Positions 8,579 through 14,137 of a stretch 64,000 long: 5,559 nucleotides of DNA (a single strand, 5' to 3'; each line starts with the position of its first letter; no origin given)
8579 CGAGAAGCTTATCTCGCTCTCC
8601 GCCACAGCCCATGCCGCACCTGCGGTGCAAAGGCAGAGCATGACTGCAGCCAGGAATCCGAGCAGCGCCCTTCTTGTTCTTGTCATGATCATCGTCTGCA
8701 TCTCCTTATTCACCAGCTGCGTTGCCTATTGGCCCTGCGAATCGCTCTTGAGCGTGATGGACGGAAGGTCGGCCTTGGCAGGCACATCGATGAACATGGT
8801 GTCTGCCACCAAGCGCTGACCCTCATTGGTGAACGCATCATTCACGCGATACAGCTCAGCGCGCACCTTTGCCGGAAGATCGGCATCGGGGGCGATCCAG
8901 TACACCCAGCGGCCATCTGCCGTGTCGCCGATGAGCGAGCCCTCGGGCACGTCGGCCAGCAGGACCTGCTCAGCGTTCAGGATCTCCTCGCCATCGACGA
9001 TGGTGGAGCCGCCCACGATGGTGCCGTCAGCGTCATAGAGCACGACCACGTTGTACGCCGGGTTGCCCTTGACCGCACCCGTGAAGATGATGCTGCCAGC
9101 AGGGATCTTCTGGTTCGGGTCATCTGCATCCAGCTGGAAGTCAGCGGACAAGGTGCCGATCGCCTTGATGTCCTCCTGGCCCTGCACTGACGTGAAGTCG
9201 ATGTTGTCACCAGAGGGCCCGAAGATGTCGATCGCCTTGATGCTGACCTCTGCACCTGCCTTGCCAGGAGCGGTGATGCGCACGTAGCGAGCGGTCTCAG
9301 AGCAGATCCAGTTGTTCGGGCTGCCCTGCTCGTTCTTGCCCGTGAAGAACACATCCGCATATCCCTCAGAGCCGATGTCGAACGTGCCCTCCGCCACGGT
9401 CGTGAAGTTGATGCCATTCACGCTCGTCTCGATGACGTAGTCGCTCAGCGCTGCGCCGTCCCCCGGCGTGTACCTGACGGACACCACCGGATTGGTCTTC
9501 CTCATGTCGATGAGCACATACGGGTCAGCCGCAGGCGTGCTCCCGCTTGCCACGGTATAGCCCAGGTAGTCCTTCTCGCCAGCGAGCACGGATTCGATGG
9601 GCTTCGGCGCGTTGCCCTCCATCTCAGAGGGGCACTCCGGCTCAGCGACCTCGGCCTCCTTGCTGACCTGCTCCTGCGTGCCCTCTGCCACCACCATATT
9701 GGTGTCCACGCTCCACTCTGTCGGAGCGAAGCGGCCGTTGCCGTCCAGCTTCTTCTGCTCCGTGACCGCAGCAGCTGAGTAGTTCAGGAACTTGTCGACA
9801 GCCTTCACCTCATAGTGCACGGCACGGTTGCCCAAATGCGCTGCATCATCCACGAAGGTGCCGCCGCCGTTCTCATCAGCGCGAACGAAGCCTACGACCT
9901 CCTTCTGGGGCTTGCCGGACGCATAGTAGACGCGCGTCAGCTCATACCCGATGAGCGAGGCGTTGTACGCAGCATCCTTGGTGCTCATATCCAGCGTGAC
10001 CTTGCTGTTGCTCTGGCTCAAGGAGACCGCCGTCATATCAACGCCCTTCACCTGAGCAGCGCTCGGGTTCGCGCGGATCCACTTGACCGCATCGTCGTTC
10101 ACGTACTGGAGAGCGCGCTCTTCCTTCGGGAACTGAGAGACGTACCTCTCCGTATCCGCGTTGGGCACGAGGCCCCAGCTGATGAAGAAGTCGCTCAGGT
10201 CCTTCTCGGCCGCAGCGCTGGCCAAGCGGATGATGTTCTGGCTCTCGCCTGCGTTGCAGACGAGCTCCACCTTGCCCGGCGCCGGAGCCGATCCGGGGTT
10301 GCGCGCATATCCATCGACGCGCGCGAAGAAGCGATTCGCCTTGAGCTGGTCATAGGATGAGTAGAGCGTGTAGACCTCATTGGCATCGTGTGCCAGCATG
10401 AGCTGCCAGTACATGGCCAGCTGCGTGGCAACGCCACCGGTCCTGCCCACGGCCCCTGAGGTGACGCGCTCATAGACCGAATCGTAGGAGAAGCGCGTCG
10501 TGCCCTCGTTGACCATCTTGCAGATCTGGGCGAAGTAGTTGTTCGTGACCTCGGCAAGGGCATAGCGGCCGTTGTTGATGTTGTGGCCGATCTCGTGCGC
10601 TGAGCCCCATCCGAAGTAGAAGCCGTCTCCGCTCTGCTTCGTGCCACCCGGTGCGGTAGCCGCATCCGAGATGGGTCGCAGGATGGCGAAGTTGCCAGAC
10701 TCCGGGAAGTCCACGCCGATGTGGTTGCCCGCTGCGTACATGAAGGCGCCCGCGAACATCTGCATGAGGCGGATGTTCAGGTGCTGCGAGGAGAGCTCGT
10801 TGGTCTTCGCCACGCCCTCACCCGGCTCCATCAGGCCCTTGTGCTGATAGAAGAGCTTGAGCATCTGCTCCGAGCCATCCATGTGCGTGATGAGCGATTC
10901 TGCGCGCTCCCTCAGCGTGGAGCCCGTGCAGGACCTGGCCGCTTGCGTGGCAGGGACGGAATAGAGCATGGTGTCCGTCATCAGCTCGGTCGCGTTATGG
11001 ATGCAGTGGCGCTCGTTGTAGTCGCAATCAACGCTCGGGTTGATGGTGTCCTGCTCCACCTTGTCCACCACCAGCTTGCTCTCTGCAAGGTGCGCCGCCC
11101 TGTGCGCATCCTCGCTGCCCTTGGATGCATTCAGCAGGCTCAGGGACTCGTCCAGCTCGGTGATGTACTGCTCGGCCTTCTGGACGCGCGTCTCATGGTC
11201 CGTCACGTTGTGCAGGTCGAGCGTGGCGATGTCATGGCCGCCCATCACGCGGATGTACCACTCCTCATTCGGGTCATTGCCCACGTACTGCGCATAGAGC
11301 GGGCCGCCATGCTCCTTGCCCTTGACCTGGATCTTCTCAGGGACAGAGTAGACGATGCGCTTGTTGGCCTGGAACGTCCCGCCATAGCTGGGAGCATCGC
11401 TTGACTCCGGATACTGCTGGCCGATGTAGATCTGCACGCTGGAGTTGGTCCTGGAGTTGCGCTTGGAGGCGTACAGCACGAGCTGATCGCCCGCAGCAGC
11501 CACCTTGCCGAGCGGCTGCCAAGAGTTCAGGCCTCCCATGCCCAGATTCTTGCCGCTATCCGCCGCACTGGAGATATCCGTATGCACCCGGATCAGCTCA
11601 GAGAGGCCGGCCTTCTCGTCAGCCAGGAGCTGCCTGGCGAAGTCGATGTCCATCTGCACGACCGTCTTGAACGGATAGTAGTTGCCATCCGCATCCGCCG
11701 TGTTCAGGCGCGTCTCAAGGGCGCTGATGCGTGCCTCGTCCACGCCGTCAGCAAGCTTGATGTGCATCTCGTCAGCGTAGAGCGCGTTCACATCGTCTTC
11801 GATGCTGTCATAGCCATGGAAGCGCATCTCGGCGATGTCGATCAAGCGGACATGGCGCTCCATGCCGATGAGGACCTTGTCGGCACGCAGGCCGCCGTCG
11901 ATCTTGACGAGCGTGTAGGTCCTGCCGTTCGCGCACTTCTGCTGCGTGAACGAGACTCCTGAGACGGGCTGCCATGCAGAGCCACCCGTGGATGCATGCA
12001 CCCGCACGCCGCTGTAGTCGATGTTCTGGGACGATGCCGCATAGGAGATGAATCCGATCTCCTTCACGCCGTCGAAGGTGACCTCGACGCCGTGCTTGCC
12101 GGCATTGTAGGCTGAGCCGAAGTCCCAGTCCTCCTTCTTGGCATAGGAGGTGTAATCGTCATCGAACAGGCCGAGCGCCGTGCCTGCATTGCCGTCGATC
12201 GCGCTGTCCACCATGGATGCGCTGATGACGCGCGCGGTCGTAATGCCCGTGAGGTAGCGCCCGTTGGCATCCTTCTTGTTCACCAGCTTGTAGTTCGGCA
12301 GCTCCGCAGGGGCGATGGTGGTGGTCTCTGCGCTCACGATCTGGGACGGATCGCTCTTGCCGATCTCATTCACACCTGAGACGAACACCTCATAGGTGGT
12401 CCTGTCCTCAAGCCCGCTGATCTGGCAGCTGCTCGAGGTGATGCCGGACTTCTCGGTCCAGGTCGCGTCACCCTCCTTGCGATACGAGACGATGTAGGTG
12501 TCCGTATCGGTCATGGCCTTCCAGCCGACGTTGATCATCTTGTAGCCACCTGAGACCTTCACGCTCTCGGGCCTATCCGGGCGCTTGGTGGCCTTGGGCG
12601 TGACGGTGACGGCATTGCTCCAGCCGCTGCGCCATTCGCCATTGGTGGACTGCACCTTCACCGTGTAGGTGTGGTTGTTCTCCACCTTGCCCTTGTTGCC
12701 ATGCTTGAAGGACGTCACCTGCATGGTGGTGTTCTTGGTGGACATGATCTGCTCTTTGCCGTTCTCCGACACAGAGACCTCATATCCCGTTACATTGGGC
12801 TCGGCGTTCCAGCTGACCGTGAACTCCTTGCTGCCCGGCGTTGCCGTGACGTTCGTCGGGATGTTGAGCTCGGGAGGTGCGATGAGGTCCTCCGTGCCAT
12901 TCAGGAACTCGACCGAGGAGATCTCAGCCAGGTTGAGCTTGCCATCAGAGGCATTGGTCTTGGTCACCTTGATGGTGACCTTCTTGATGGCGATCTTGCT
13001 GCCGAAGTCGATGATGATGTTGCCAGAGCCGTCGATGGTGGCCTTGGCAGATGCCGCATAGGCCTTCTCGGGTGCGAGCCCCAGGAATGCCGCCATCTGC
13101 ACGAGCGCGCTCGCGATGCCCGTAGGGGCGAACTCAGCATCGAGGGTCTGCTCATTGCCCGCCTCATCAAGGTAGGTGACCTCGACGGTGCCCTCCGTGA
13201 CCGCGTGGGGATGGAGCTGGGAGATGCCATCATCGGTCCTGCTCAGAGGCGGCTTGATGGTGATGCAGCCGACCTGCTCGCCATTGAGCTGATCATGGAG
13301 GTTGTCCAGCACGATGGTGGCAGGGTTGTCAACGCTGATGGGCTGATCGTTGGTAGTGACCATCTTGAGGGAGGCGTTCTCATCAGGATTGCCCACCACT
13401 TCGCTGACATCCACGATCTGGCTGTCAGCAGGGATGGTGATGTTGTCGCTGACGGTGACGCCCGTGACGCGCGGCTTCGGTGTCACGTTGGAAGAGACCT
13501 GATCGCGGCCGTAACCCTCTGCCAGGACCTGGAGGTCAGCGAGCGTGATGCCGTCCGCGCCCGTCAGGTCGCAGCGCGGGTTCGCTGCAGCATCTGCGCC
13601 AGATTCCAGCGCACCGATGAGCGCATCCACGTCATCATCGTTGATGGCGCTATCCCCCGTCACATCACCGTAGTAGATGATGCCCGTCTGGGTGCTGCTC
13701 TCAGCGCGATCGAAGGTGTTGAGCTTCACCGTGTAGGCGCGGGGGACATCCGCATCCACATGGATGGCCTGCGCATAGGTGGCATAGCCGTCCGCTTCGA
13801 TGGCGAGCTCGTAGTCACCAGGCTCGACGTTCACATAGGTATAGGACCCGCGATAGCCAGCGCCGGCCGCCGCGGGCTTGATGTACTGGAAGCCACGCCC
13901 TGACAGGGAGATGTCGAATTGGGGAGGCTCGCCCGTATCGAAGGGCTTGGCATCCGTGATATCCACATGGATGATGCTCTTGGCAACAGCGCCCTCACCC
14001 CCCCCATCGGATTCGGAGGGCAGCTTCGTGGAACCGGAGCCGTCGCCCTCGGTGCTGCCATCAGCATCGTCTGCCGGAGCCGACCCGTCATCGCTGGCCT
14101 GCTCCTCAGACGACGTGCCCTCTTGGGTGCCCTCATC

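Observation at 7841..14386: Candidate cohesin-dockerin surface display of a giant M60-like peptidase on a sortase-anchored partner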

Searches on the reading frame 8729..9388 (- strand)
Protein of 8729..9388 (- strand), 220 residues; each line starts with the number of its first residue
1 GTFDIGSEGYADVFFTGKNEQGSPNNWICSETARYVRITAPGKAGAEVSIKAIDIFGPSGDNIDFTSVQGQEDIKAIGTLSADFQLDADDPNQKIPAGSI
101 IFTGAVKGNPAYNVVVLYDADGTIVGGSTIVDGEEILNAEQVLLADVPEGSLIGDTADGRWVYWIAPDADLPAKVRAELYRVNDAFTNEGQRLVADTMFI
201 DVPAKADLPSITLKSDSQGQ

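Call 68: find_related_loci(query=A8, collection=metagenome_contigs, flank=4000)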
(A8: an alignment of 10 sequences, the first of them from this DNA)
Query A8 (220 aa) in metagenome_contigs; peptide patterns used: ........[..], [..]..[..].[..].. (x = any residue, [..] = any of these).
391 stretches matched a pattern; 324 encode a relative of the query (tblastn E <= 1e-3); the best 80 are kept; 80 distinct loci.
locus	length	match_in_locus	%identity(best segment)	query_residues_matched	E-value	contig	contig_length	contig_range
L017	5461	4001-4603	52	1-215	6e-66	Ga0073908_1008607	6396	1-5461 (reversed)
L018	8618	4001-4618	53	1-215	2e-64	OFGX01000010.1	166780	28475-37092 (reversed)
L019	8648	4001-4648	46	1-216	5e-61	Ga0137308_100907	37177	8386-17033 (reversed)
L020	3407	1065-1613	54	27-213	1e-60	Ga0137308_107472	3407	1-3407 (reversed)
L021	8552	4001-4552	55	27-213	7e-60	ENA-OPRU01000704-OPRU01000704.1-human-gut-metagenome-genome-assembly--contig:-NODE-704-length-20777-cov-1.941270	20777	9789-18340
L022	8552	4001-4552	55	27-213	7e-60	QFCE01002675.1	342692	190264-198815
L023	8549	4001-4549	54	27-213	2e-59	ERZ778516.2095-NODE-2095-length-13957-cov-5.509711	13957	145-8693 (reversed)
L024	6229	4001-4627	47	1-215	1e-58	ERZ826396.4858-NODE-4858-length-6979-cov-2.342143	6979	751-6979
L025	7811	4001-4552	55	27-213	7e-59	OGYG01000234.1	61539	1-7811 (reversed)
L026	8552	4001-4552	55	27-213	7e-59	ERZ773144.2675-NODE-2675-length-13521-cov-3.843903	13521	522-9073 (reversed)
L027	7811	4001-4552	55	27-213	7e-59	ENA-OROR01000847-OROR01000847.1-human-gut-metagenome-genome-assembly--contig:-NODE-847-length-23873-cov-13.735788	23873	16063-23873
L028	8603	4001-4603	50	1-215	2e-58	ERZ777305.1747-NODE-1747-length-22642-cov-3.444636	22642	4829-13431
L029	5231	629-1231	48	1-214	2e-57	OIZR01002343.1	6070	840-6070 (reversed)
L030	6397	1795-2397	48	1-214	1e-57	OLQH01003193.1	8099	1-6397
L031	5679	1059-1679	46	1-220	2e-57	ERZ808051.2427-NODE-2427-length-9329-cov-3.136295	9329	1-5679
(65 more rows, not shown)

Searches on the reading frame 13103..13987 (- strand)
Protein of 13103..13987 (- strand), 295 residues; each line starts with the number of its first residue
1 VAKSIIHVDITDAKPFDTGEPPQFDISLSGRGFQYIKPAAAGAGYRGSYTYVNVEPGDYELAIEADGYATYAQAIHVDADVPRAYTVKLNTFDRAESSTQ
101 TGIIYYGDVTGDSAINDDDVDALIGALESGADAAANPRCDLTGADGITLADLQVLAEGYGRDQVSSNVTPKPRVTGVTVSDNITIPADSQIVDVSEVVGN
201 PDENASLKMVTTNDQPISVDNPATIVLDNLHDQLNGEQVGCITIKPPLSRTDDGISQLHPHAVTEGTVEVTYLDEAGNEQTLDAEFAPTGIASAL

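Call 77: find_homologous_proteins(query=A9, max_evalue=0.00001)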
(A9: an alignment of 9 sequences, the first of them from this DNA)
Query A9 (9 sequences) (295 aa, profile of the alignment): 1 proteins with E <= 0.00001 among 8000 candidates.
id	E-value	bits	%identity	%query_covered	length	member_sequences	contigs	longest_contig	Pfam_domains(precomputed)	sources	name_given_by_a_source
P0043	3.8e-25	107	34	20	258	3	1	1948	-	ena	-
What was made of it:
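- Tried and rejected: It returned a single fragment (call 77) and was wasted.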

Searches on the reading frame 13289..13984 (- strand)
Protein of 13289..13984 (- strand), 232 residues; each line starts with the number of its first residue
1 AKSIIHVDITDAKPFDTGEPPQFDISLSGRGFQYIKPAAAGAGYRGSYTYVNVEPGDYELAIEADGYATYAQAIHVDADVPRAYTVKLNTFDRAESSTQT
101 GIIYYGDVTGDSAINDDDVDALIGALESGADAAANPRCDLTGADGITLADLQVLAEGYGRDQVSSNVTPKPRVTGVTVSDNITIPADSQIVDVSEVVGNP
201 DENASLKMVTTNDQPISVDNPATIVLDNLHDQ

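Call 5: search_protein_families(library=pfam, proteins=[window:13289-13984:-], max_evalue=10)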
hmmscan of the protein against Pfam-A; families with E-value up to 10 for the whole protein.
seq(232 aa): 7 families
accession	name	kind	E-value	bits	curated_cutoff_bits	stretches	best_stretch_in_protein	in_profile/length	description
PF13620.12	CarboxypepD_reg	-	8.9e-06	26.4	32.3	1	45-88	37-81/82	Carboxypeptidase regulatory-like domain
PF08308.17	PEGA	-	5.2e-05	23.5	20.8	1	49-80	28-59/71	PEGA domain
PF13715.12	CarbopepD_reg_2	-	0.074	13.5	32.2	1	45-88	33-76/88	CarboxypepD_reg-like domain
PF11008.14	DUF2846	-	0.083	13.4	34.3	1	44-89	37-79/92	Protein of unknown function (DUF2846)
PF14686.12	fn3_3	-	0.092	13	24.4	1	43-78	32-69/75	Polysaccharide lyase family 4, domain II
PF07495.19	Y_Y_Y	-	0.12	12.7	26.6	1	44-64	27-46/65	Y_Y_Y domain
PF07550.17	Shr-like_HID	-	0.27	12.2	22.3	1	54-74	59-81/82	Heme-binding protein Shr-like, Hb-interacting domain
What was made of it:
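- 13721..13852 (-): PEGA / CarboxypepD_reg-like beta-sandwich just before the dockerin (best-matching stretch residues 179-222). On the excised 232-aa segment (call 5): PEGA 23.5 bits (cut-off 20.8), CarboxypepD_reg 26.4 bits (below its cut-off of 32.3).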

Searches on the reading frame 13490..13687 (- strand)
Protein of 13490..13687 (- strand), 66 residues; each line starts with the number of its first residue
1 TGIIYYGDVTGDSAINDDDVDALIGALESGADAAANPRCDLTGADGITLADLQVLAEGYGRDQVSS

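Call 5: search_protein_families(library=pfam, proteins=[window:13490-13687:-], max_evalue=10)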
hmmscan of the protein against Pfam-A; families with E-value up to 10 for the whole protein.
seq(66 aa): 1 family
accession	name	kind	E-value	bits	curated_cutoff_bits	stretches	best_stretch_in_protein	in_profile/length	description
PF00404.24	Dockerin_1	-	0.018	15.7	22.9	1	6-55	1-52/57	Dockerin type I domain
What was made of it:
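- On Dockerin type I (Pfam PF00404): The window copy scores 15.7 bits, E = 0.018, which is below threshold (call 5).
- Pfam Dockerin_1 covers profile positions 1-52 of 57 in the window copy (call 5).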

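Call 17: search_solved_structures(query=A3, max_evalue=10, show_alignments=3)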
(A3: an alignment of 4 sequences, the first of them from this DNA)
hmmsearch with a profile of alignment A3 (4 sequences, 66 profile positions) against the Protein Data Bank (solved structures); distinct sequences matched with E-value up to 10: 27.
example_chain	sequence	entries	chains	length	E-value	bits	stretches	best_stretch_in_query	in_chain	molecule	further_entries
2y3n_B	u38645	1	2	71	0.00056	23.3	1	38-61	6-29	CELLULOSOMAL FAMILY-48 PROCESSIVE GLYCOSIDE HYDROLASE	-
2ccl_B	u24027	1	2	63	0.00064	23.1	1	5-55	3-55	ENDO-1,4-BETA-XYLANASE Y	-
2mte_A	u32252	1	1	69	0.0012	22.2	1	6-55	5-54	Cellulose 1,4-beta-cellobiosidase (reducing end) CelS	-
1daq_A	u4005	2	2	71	0.0013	22.2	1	6-55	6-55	ENDOGLUCANASE SS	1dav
4wi0_B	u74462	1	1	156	0.0062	20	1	10-60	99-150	Cellulosomal scaffoldin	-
1ohz_B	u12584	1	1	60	0.0084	19.6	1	7-55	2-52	ENDO-1,4-BETA-XYLANASE Y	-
2b59_B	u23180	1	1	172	0.015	18.7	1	3-55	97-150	Cellulosomal scaffolding protein A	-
4u3s_B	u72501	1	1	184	0.027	17.9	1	10-60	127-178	Cellulosomal scaffoldin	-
2vn6_B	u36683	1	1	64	0.029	17.8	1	3-55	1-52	ENDOGLUCANASE A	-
3kcp_A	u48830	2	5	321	0.049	17.1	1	3-55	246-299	Cellulosomal-scaffolding protein A | Cellulosome anchoring protein cohesin region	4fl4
2vn5_B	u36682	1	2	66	0.056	16.9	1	3-55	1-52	ENDOGLUCANASE A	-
4dh2_B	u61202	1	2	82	0.15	15.6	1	4-22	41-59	Dockerin type 1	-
5nrk_B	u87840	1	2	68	0.15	15.5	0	7-23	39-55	DocCel5: Type I dockerin repeat domain from A. cellulolyticus family 5 endoglucanase WP_01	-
5g5d_B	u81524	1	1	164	0.19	15.2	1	3-55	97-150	CELLULOSOMAL-SCAFFOLDING PROTEIN A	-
5k39_B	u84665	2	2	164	0.21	15.1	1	3-55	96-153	Dockerin module from a protein of unknown function | Ig domain protein group 2 domain protein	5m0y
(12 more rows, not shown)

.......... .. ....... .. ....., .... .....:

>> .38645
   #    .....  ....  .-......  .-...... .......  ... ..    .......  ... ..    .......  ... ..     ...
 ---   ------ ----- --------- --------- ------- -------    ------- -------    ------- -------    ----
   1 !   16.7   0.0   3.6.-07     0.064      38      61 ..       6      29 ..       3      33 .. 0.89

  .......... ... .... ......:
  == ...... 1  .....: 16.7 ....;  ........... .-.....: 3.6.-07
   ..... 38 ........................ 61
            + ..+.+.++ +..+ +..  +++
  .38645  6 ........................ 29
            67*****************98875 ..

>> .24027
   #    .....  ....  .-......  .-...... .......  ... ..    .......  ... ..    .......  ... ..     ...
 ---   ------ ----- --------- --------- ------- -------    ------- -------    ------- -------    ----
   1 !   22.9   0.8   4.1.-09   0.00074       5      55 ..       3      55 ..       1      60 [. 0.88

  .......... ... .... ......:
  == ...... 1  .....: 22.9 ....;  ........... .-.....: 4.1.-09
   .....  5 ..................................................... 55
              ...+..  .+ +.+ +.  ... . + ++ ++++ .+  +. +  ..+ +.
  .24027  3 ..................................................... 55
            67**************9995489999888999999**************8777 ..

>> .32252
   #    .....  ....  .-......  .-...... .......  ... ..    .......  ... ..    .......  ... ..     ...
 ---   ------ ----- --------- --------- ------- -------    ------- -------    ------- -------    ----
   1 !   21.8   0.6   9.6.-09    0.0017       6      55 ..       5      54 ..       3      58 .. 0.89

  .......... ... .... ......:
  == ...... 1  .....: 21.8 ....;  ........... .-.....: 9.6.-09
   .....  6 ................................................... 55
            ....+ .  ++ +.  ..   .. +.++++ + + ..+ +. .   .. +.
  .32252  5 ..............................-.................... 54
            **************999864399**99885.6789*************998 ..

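Call 18: search_protein_families(library=pfam, alignment_id=A3, max_evalue=10)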
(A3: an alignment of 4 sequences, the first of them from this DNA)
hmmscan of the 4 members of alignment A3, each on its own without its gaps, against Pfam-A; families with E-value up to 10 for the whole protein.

A. member 1, seq(66 aa): 1 family
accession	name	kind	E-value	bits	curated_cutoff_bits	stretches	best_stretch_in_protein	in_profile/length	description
PF00404.24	Dockerin_1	-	0.018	15.7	22.9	1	6-55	1-52/57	Dockerin type I domain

B. families by the number of members that match (of 4 scanned): 3 families
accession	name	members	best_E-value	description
PF00404.24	Dockerin_1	4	6.2e-08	Dockerin type I domain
PF13499.12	EF-hand_7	1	0.031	EF-hand domain pair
PF13405.12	EF-hand_6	1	0.036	EF-hand domain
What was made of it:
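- On Dockerin type I (Pfam PF00404): For the homologous segment, the best of the four close orthologues reaches E = 6.2e-8 (call 18).
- All 4 close orthologues hit it, best E = 6.2e-8 (call 18).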
